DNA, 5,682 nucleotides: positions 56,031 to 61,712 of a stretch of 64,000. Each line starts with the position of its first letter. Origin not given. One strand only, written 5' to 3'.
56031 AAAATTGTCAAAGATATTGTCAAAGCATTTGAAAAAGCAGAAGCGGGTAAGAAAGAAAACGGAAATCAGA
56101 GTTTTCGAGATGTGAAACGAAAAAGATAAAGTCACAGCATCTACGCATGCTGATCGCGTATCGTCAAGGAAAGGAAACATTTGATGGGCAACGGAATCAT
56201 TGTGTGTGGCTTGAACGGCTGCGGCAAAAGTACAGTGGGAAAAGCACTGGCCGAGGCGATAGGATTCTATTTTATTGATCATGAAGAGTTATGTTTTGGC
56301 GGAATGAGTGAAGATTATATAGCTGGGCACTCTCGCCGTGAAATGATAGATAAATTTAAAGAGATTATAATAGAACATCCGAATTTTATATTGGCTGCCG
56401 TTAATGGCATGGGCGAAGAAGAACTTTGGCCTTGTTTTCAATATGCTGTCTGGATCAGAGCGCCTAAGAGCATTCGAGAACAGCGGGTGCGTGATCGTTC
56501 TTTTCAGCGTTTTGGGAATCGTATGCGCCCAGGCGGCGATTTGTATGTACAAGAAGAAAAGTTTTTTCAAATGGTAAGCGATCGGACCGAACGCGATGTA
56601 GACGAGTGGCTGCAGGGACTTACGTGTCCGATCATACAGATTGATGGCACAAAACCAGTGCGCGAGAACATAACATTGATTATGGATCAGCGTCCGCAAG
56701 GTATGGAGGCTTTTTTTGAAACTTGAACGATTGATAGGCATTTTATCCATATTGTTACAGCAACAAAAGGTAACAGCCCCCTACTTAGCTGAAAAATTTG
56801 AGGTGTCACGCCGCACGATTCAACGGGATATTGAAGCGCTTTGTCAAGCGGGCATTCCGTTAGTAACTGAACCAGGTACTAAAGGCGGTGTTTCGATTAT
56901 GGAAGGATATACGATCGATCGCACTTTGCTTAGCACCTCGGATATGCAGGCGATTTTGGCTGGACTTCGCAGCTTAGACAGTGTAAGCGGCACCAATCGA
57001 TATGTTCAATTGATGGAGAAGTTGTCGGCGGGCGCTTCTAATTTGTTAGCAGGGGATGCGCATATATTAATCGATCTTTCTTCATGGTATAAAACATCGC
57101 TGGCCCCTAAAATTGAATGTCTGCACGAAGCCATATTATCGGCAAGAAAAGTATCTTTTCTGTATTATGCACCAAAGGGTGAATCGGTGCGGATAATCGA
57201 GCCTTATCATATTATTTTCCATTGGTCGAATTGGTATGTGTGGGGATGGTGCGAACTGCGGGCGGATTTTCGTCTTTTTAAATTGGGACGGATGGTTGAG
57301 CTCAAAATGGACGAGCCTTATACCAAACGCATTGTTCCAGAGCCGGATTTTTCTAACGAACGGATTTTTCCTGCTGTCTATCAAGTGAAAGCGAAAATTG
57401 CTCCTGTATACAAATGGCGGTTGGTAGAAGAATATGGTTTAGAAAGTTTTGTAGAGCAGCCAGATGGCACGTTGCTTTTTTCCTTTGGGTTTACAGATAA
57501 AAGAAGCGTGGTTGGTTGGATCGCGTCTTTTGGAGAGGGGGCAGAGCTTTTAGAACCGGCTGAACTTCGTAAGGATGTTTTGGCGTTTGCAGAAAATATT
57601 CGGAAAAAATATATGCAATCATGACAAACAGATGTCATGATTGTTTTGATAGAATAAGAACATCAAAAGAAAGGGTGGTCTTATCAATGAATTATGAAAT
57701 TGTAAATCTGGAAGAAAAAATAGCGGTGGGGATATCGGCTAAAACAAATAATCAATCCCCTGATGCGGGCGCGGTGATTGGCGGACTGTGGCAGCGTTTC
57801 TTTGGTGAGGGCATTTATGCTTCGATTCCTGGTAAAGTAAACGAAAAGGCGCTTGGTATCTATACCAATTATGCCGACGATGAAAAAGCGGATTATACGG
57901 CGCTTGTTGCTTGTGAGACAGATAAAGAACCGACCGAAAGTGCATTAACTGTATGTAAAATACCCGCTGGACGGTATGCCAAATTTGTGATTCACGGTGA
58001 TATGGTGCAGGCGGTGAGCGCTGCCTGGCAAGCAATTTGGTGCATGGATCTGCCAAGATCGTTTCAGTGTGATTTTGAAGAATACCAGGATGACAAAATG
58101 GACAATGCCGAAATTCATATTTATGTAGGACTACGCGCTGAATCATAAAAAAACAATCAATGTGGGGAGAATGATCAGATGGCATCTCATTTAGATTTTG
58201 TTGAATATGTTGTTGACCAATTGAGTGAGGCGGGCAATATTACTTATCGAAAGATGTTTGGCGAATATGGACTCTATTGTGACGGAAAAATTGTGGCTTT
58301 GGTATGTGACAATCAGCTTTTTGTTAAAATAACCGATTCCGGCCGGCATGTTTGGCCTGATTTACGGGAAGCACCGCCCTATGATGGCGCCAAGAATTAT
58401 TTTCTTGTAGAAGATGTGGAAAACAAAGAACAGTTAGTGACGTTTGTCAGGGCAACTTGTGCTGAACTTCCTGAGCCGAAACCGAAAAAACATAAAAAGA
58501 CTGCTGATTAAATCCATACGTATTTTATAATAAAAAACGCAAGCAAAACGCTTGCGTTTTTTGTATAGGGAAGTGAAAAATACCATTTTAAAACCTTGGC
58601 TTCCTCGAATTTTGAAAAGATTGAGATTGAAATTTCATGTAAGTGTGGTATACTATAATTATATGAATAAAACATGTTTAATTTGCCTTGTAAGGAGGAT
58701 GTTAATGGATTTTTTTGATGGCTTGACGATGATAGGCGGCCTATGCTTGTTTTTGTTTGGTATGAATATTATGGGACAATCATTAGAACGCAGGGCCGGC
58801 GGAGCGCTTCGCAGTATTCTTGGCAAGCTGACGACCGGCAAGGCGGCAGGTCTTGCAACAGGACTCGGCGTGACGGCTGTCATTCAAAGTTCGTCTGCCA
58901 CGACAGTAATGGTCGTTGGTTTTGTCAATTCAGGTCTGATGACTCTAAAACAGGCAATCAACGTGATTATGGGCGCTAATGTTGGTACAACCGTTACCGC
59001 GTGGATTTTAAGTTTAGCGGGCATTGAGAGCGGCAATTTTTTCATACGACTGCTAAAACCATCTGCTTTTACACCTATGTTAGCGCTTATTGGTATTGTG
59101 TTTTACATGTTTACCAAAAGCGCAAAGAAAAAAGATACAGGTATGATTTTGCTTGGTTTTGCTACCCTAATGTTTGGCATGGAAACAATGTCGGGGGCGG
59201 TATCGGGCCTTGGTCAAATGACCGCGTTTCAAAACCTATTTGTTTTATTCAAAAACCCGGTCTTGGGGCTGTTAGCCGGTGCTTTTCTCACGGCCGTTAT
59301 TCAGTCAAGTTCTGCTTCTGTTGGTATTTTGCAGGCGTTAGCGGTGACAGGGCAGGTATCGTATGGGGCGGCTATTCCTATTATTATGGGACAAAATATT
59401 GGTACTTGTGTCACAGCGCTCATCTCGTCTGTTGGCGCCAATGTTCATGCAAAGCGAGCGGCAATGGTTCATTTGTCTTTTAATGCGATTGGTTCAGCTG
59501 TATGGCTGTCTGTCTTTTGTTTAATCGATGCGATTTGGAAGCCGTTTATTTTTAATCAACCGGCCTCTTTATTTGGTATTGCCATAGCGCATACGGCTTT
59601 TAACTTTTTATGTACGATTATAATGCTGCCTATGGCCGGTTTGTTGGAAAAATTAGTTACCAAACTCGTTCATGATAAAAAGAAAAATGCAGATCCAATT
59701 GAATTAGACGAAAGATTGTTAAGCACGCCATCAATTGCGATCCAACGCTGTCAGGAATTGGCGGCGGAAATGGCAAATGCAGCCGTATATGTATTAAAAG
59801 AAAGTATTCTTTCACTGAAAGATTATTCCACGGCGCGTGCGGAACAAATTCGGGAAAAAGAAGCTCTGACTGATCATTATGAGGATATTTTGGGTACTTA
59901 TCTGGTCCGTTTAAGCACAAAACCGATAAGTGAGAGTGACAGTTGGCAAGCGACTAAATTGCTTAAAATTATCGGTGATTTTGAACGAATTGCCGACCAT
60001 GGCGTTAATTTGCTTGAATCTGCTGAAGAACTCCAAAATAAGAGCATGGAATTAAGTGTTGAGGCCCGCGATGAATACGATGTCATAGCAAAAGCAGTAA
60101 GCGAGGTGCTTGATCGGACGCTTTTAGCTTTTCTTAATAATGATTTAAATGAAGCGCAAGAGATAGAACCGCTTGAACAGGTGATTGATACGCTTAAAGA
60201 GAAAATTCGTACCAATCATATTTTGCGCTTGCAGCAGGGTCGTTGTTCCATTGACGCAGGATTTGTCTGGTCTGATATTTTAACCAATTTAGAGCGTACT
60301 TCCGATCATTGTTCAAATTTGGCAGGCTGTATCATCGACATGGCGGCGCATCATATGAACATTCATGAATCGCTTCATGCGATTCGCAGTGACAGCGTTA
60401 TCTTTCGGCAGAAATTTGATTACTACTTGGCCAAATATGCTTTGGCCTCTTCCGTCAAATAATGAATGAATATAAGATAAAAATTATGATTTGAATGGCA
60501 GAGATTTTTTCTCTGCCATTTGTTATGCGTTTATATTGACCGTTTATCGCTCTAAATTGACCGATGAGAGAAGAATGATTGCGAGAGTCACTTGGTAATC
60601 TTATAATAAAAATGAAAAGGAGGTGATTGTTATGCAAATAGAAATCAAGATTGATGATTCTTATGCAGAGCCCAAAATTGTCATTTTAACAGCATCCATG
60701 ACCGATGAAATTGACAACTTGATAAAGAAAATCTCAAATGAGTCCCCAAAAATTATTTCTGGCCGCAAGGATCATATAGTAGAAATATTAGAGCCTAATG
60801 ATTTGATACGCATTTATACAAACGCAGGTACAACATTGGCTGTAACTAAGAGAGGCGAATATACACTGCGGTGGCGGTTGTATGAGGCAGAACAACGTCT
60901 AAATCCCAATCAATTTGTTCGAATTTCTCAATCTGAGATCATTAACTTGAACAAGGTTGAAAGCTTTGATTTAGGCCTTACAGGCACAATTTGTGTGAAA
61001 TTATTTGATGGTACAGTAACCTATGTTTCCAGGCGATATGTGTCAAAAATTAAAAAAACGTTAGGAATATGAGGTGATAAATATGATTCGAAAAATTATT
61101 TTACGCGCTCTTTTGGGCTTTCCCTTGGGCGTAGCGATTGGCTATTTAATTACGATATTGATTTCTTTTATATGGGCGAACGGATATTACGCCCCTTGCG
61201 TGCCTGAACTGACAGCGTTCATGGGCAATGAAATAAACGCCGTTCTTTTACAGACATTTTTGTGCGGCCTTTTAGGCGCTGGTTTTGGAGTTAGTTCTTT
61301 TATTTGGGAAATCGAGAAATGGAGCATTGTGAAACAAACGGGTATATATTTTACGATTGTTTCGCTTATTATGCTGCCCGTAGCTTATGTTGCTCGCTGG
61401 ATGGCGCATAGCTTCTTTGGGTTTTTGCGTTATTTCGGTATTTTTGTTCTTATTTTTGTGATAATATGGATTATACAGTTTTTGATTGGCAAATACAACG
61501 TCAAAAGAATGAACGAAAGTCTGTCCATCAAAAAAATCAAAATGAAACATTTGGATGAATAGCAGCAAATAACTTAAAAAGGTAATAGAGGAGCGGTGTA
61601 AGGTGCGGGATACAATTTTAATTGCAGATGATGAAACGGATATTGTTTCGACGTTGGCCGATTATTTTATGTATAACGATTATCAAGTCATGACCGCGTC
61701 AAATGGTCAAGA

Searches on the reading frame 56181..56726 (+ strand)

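Call 75: search_protein_families(library=pfam, proteins=[window:56181-56726:+], max_evalue=0.00001)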
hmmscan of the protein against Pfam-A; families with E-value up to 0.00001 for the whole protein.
window:56181-56726:+ (181 aa): 2 families
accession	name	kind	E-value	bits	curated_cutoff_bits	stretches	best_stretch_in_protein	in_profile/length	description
PF13238.12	AAA_18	-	4.9e-10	40.4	29.4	1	6-107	1-112/128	AAA domain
PF13671.12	AAA_33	-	5.9e-06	27.1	27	0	6-38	2-34/143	AAA domain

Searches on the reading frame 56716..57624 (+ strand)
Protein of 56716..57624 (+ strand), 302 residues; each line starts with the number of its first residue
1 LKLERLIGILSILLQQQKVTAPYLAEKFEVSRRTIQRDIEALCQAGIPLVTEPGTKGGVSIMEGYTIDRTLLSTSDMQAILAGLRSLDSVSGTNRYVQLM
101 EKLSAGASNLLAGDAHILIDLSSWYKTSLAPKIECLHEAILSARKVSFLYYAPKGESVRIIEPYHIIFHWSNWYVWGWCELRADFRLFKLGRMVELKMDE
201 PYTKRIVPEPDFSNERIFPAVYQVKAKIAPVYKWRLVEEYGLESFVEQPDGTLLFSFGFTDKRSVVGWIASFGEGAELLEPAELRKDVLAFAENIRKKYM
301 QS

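Call 75: search_protein_families(library=pfam, proteins=[window:56716-57624:+], max_evalue=0.00001)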
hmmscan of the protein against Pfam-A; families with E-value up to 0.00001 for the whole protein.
window:56716-57624:+ (302 aa): 5 families
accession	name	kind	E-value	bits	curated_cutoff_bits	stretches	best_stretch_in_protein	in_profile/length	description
PF13280.12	WYL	-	1.6e-19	70.1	21.8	1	134-198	4-70/70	WYL domain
PF08279.18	HTH_11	-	1e-14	54.6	25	1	5-57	1-53/55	HTH domain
PF25583.1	WCX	-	8.3e-13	48.9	23.9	1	222-294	3-74/76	WCX domain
PF19187.6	HTH_PafC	-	3.1e-08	33.9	32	1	2-94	2-101/115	PafC helix-turn-helix domain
PF08220.18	HTH_DeoR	-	4.3e-06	26.8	21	1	7-47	3-43/57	DeoR-like helix-turn-helix domain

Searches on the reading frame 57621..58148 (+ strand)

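Call 75: search_protein_families(library=pfam, proteins=[window:57621-58148:+], max_evalue=0.00001)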
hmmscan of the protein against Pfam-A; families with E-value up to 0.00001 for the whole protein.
window:57621-58148:+ (175 aa): 2 families
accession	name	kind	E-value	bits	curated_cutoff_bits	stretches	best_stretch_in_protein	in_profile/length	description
PF14526.11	Cass2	-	3.2e-26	92.8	27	1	26-169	1-148/150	Integron-associated effector binding protein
PF06445.20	GyrI-like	-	2.5e-17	64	26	1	23-171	1-154/155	GyrI-like small molecule binding domain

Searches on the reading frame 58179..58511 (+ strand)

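Call 76: search_protein_families(library=pfam, proteins=[window:58179-58511:+], max_evalue=0.00001)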
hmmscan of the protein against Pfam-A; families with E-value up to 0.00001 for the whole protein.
window:58179-58511:+ (110 aa): 1 family
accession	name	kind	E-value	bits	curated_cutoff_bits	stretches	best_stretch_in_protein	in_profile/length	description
PF04993.18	TfoX_N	-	1e-16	61.3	30.1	1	13-95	1-89/91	TfoX N-terminal domain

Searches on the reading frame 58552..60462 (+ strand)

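Call 75: search_protein_families(library=pfam, proteins=[window:58552-60462:+], max_evalue=0.00001)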
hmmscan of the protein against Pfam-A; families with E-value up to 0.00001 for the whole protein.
window:58552-60462:+ (636 aa): 2 families
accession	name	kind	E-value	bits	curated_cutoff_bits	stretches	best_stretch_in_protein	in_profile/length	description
PF02690.20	Na_Pi_cotrans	-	7.9e-61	204.5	29.1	2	66-214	1-136/137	Na+/Pi-cotransporter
PF01895.24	PhoU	-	3.6e-26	91.8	23.5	2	513-591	5-86/89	PhoU domain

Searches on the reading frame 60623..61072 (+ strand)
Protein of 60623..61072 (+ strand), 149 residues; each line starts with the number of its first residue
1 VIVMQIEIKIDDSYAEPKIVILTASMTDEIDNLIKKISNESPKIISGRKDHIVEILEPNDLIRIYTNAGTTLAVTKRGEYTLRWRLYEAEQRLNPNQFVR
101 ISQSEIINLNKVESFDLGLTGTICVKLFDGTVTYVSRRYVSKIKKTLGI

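Call 76: search_protein_families(library=pfam, proteins=[window:60623-61072:+], max_evalue=0.00001)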
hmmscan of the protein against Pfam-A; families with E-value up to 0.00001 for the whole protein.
window:60623-61072:+ (149 aa): 1 family
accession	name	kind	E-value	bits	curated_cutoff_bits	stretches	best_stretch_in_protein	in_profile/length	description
PF04397.21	LytTR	-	2.6e-20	72.9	22.6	1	55-147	5-97/98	LytTr DNA-binding domain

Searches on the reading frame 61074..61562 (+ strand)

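Call 76: search_protein_families(library=pfam, proteins=[window:61074-61562:+], max_evalue=0.00001)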
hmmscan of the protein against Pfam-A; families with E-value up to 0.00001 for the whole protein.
window:61074-61562:+ (162 aa): 1 family
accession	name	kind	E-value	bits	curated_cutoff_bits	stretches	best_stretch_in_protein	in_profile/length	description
PF11457.13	DUF3021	-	5.9e-33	114.3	24.7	1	11-150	3-130/130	Protein of unknown function (DUF3021)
